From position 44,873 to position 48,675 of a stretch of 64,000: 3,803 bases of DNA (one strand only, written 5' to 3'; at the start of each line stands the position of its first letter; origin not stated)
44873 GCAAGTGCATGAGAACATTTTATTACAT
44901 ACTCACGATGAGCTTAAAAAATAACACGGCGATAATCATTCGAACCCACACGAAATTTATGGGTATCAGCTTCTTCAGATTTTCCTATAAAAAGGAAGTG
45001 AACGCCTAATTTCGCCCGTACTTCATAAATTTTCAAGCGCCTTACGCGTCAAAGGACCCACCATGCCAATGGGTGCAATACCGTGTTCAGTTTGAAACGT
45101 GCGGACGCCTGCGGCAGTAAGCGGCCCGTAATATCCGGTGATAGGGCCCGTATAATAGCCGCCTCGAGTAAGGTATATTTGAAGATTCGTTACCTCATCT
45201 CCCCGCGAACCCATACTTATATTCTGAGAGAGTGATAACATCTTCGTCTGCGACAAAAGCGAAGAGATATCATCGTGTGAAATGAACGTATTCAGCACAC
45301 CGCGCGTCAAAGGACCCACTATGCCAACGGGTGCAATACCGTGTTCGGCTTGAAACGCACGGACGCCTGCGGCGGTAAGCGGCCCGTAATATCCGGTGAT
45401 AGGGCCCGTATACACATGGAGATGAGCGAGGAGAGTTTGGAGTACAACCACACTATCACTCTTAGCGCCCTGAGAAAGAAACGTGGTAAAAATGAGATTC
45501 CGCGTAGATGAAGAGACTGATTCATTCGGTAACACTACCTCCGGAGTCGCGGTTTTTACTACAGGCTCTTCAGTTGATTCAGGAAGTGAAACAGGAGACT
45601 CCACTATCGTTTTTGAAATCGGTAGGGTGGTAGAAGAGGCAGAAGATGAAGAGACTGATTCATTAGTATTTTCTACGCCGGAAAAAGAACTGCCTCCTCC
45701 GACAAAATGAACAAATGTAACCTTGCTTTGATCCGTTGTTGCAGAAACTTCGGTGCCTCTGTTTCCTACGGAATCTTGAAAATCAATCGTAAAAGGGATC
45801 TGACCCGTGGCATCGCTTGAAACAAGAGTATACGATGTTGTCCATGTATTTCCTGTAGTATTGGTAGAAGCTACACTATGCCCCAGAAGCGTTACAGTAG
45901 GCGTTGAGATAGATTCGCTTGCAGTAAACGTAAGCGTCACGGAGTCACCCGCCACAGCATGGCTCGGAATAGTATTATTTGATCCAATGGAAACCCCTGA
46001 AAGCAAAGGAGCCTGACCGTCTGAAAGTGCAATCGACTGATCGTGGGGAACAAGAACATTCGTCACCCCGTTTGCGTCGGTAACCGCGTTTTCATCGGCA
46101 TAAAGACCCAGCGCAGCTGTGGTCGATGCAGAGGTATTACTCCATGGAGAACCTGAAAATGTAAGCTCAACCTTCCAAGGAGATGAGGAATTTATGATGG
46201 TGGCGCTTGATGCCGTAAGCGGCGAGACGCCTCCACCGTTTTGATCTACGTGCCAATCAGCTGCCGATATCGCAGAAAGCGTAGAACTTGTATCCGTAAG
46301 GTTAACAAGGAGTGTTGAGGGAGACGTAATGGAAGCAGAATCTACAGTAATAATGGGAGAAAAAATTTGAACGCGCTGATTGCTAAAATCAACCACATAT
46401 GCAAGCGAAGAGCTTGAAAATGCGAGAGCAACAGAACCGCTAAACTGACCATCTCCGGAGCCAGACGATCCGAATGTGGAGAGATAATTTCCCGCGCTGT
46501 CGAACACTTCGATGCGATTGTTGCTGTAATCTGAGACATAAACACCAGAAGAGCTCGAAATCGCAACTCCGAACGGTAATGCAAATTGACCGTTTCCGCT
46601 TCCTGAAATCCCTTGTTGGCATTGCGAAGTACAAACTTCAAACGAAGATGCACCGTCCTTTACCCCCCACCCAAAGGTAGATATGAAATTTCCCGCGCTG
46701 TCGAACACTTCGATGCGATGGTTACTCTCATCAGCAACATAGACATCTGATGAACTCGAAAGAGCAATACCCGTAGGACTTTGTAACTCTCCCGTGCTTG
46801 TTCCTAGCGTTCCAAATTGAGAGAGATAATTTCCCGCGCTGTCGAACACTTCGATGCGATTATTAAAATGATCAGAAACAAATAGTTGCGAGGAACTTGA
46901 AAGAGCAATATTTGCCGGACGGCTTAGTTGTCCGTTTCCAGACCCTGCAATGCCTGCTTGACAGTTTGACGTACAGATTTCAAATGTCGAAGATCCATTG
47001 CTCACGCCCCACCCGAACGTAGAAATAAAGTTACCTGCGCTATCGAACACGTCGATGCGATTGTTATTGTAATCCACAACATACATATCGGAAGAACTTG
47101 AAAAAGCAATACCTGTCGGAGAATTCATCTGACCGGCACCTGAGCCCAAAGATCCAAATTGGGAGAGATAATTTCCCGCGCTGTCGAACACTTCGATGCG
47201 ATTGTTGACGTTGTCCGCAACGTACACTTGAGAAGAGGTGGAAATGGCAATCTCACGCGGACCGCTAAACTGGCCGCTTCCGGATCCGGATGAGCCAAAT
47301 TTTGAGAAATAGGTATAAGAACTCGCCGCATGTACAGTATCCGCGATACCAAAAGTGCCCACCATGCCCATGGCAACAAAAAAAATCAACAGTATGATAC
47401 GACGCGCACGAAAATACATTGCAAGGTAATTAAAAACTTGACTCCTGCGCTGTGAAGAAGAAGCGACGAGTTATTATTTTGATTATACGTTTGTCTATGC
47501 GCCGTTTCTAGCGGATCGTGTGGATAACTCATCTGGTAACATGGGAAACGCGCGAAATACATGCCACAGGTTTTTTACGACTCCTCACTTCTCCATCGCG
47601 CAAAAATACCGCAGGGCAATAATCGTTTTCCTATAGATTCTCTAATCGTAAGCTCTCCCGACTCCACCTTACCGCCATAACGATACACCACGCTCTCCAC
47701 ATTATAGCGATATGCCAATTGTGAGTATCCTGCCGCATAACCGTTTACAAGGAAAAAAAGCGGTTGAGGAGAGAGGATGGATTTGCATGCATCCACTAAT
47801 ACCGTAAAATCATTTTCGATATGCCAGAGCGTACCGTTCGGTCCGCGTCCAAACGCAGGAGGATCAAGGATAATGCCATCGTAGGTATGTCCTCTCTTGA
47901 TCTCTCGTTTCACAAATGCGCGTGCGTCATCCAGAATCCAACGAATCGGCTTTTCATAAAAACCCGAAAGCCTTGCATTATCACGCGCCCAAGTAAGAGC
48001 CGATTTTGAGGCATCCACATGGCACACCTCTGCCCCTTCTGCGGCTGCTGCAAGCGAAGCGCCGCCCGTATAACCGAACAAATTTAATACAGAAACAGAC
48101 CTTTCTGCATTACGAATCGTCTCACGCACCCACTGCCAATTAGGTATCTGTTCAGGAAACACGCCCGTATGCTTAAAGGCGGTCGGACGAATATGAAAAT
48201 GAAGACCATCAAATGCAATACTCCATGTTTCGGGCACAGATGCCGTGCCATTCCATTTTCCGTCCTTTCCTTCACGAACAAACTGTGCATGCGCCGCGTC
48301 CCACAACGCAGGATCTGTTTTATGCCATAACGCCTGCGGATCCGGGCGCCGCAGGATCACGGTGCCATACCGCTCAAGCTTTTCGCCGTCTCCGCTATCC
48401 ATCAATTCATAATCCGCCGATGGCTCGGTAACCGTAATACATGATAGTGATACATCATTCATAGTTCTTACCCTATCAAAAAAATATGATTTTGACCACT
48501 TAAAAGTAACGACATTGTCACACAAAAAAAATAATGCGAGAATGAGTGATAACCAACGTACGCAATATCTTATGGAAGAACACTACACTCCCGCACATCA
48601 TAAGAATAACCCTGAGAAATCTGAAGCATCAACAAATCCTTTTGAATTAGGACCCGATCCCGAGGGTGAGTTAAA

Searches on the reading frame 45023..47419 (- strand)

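Call 69: search_protein_families(library=pfam, proteins=[window:45023-47419:-], max_evalue=0.0001)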
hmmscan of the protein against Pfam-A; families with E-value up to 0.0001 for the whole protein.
window:45023-47419:- (798 aa): 5 families
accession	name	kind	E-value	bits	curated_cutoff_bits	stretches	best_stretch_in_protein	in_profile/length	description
PF01471.23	PG_binding_1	-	2.9e-30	104.7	23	2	739-795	1-57/57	Putative peptidoglycan binding domain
PF01436.27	NHL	-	9e-29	98.5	20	1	212-239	1-28/28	NHL repeat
PF17170.10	DUF5128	-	1.9e-17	63.9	22.9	1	58-135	50-128/321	6-bladed beta-propeller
PF25021.1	TEN_NHL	-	4.4e-07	29.7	27.1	0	210-304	258-354/357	Teneurin NHL domain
PF08450.18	SGL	-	2.1e-05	24.7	26.3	0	176-248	145-219/246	SMP-30/Gluconolactonase/LRE-like region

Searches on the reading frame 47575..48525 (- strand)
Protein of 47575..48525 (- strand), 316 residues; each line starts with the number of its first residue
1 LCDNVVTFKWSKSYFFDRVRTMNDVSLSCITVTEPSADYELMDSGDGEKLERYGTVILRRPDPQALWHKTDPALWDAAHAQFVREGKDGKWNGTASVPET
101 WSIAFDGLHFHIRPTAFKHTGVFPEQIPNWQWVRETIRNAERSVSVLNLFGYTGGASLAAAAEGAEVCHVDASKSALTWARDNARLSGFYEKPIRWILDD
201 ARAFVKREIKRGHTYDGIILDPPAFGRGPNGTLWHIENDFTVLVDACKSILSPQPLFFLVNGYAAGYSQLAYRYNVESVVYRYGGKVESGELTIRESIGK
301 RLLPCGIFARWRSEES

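Call 69: search_protein_families(library=pfam, proteins=[window:47575-48525:-], max_evalue=0.0001)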
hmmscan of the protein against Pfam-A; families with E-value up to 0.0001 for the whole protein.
window:47575-48525:- (316 aa): 2 families
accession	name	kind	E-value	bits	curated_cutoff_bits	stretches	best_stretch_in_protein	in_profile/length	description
PF10672.15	Methyltrans_SAM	-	7.8e-16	58.6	27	1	97-228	82-209/286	S-adenosylmethionine-dependent methyltransferase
PF03602.21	Cons_hypoth95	-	3e-06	27.5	24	1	136-223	35-122/182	Conserved hypothetical protein 95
